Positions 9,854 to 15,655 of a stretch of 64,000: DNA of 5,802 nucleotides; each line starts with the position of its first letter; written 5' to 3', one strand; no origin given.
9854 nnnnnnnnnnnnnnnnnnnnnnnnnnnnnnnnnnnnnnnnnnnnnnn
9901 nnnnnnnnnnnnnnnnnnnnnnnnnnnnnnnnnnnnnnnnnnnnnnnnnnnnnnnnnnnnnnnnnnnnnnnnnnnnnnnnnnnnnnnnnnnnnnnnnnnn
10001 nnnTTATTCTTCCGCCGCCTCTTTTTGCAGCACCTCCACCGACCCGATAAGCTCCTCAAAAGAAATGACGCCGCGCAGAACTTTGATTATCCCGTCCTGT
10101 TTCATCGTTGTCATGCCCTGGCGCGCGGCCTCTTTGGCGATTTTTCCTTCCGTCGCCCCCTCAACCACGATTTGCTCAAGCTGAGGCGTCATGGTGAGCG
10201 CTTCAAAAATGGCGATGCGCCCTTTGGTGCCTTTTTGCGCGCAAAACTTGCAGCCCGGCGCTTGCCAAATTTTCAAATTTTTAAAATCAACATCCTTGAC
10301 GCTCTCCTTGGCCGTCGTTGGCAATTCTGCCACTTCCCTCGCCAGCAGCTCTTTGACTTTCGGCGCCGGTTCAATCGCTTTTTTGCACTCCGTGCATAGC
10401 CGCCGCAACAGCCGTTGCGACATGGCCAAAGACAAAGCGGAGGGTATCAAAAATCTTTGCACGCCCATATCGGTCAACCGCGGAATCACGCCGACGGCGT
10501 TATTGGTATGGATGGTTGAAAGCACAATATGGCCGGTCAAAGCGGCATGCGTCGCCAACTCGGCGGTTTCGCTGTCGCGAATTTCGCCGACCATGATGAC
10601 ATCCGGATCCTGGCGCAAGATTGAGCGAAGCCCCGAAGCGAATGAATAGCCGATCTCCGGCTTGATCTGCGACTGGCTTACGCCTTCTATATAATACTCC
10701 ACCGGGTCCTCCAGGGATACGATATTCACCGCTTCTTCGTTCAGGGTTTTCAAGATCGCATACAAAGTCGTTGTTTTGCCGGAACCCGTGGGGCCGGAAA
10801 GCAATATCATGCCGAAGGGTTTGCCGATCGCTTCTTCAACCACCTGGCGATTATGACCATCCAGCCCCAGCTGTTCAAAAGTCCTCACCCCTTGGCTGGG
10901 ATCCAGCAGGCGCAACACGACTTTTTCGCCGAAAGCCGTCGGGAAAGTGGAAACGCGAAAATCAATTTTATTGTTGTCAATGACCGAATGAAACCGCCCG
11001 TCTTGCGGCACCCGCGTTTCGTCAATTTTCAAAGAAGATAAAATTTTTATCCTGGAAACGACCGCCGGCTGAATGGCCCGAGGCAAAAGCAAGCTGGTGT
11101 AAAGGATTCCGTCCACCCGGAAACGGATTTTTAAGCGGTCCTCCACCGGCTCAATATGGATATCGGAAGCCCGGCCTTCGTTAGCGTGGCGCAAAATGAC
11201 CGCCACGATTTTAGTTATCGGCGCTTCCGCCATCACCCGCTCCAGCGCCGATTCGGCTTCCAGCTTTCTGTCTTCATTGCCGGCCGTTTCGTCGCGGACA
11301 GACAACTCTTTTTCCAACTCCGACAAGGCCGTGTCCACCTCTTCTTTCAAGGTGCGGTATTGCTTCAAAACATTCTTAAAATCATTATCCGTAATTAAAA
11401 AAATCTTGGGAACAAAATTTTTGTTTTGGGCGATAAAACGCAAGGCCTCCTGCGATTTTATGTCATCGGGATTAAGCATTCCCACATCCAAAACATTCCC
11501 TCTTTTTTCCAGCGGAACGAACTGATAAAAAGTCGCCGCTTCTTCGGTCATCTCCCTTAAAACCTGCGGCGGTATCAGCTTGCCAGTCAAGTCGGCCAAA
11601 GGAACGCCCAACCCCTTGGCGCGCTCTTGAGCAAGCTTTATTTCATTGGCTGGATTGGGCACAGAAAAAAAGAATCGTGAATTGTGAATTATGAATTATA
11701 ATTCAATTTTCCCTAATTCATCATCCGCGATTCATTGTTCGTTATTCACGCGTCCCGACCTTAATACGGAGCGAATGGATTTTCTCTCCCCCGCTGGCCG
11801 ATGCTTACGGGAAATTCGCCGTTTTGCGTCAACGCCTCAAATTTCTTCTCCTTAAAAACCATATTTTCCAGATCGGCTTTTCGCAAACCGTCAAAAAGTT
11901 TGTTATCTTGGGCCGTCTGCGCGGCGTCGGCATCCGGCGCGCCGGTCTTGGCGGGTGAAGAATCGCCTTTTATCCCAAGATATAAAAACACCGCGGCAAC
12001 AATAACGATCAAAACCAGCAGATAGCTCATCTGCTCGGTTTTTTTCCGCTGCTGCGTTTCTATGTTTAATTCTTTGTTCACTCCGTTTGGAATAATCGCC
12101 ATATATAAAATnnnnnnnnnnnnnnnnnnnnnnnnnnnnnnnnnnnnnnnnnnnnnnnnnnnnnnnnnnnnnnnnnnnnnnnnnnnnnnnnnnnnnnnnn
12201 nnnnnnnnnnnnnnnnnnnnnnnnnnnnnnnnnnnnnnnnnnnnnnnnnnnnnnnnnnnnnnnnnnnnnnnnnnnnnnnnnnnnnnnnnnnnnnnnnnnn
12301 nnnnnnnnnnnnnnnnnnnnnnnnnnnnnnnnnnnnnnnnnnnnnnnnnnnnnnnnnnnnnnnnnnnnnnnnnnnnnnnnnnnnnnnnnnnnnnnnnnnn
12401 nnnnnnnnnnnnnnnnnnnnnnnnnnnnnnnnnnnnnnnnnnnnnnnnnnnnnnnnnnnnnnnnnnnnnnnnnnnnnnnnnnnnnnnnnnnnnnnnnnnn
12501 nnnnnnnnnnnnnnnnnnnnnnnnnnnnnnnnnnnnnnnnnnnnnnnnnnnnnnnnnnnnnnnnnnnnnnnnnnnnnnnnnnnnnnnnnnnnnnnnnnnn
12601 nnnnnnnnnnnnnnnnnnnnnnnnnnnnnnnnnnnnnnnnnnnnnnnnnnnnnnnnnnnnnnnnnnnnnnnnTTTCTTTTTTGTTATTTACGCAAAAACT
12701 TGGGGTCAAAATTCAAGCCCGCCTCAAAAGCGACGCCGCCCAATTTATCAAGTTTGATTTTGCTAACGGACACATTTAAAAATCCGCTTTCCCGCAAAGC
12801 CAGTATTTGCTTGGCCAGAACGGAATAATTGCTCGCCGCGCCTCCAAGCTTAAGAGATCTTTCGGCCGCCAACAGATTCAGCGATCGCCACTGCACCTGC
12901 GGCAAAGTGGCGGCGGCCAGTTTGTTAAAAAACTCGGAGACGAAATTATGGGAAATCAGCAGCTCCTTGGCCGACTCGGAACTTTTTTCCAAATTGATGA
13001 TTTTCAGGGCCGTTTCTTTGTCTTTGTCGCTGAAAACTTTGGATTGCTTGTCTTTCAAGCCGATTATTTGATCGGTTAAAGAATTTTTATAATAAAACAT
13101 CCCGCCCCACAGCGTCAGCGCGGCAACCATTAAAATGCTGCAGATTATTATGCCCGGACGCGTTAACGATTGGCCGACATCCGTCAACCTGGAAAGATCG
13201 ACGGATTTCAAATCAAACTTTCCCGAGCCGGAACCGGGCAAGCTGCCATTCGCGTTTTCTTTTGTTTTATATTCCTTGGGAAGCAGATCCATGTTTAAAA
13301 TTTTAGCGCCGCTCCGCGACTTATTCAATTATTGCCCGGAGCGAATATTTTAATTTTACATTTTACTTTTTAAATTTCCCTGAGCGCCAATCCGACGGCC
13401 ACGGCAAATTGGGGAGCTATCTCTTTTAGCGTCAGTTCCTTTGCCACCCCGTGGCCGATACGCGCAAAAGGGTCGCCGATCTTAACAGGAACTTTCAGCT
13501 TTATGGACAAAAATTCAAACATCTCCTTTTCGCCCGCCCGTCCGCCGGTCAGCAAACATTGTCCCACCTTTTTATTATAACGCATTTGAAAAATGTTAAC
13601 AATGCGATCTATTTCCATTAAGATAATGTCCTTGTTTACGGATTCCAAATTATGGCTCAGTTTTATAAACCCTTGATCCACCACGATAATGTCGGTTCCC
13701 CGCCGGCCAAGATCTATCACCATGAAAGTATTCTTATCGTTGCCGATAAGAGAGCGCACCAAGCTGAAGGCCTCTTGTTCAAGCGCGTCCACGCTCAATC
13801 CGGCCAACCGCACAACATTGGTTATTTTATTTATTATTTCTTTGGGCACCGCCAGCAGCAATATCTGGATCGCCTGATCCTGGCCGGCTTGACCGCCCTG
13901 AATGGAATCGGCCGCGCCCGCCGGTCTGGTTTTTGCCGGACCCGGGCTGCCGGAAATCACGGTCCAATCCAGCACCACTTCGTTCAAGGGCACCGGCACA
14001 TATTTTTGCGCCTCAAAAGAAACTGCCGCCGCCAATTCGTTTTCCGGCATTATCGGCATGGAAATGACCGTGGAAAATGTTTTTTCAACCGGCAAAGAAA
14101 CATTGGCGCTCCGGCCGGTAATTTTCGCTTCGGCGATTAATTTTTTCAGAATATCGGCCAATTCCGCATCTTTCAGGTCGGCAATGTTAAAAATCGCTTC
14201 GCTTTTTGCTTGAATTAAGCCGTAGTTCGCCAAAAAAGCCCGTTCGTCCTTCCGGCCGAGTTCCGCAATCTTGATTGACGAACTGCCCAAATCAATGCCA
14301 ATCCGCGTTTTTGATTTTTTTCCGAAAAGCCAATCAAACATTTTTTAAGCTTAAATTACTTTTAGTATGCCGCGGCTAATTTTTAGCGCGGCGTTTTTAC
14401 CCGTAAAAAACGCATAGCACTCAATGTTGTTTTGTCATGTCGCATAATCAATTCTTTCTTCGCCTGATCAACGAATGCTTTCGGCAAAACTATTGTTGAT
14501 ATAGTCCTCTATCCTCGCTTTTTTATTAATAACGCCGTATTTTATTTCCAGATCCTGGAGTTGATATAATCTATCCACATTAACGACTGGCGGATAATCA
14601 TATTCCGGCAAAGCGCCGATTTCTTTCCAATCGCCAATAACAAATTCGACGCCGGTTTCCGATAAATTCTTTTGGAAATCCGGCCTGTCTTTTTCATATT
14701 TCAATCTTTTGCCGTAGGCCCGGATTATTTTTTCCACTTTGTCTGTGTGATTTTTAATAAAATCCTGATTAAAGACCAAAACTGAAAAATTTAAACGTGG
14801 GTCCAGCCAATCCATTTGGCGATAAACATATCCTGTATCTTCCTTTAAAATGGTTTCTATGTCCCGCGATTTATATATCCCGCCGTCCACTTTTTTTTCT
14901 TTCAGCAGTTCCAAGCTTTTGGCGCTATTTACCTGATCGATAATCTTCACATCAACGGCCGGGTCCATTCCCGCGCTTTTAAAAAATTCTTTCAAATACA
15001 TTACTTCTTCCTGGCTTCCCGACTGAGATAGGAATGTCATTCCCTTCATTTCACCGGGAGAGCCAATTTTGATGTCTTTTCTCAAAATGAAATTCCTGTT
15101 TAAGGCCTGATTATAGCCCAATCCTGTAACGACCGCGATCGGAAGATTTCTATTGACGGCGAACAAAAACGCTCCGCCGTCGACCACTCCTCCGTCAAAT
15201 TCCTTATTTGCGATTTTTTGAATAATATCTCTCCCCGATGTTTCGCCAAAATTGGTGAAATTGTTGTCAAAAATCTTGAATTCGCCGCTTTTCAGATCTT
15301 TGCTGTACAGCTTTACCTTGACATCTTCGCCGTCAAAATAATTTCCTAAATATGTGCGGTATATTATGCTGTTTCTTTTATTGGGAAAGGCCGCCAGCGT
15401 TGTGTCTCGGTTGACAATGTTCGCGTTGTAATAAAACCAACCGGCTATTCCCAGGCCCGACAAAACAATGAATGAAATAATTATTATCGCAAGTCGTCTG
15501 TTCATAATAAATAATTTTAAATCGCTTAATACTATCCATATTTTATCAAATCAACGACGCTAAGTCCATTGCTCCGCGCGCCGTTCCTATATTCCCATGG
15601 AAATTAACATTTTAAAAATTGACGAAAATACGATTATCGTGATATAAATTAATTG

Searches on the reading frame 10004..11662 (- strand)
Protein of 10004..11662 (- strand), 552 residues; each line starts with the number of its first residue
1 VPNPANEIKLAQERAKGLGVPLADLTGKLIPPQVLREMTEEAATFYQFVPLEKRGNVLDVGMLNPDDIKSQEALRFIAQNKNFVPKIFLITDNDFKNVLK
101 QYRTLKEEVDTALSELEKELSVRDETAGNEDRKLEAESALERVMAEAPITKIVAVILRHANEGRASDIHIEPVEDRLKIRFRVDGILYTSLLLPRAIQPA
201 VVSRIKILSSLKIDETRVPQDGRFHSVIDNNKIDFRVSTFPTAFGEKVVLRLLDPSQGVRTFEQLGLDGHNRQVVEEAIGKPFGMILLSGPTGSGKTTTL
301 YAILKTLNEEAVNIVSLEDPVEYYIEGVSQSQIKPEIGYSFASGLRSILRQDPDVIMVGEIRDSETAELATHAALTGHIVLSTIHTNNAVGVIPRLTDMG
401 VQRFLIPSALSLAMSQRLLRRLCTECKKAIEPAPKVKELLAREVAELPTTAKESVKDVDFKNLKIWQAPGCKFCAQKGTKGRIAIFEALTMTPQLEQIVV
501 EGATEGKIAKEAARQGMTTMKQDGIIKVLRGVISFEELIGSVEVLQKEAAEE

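Call 18: search_protein_families(library=pfam, proteins=[window:10004-11662:-], max_evalue=0.001)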
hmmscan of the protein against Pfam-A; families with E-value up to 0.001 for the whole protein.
window:10004-11662:- (552 aa): 8 families
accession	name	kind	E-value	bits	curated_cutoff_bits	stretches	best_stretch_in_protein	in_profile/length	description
PF00437.27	T2SSE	-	3.2e-127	424.7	24.9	1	146-538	5-368/370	Type II/IV secretion system protein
PF05157.20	MshEN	-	6.3e-12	45.8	23.1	1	18-103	1-84/90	MshEN domain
PF13191.12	AAA_16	-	6.7e-05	23.9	32.6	1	280-334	22-64/167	AAA ATPase domain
PF13476.12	AAA_23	-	0.00016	22.8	27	0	283-307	19-43/201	AAA domain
PF13604.12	AAA_30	-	0.00053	20.2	27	0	272-315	7-50/191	AAA domain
PF13401.12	AAA_22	-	0.00082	20.1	27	0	284-318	6-33/130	AAA domain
PF00005.33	ABC_tran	-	0.00092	20.3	25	0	285-341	13-65/137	ABC transporter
PF13173.12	AAA_14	-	0.001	19.5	27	0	285-326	4-46/129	AAA domain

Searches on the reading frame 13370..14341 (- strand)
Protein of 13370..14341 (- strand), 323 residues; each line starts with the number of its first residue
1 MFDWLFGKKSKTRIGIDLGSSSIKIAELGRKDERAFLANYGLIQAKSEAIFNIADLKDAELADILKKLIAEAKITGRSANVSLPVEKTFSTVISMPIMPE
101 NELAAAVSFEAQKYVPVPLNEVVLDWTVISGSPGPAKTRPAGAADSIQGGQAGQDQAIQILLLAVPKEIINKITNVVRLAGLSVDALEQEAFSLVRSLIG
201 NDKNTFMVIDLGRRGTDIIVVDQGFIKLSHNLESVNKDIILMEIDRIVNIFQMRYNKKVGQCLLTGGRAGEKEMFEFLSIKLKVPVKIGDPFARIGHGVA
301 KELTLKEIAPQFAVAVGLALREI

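Call 18: search_protein_families(library=pfam, proteins=[window:13370-14341:-], max_evalue=0.001)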
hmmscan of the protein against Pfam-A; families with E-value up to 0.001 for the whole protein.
window:13370-14341:- (323 aa): 1 family
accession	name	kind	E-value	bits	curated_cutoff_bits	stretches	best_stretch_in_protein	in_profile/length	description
PF11104.14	PilM_2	-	3.1e-30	105.7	27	2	15-134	1-121/340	Type IV pilus assembly protein PilM;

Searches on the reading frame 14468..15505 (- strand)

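Call 18: search_protein_families(library=pfam, proteins=[window:14468-15505:-], max_evalue=0.001)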
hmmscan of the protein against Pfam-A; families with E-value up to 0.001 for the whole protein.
window:14468-15505:- (345 aa): 1 family
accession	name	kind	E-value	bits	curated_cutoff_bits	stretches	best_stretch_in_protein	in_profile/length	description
PF09084.16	NMT1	-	3.5e-14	53.7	20.5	1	91-276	31-214/216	NMT1/THI5 like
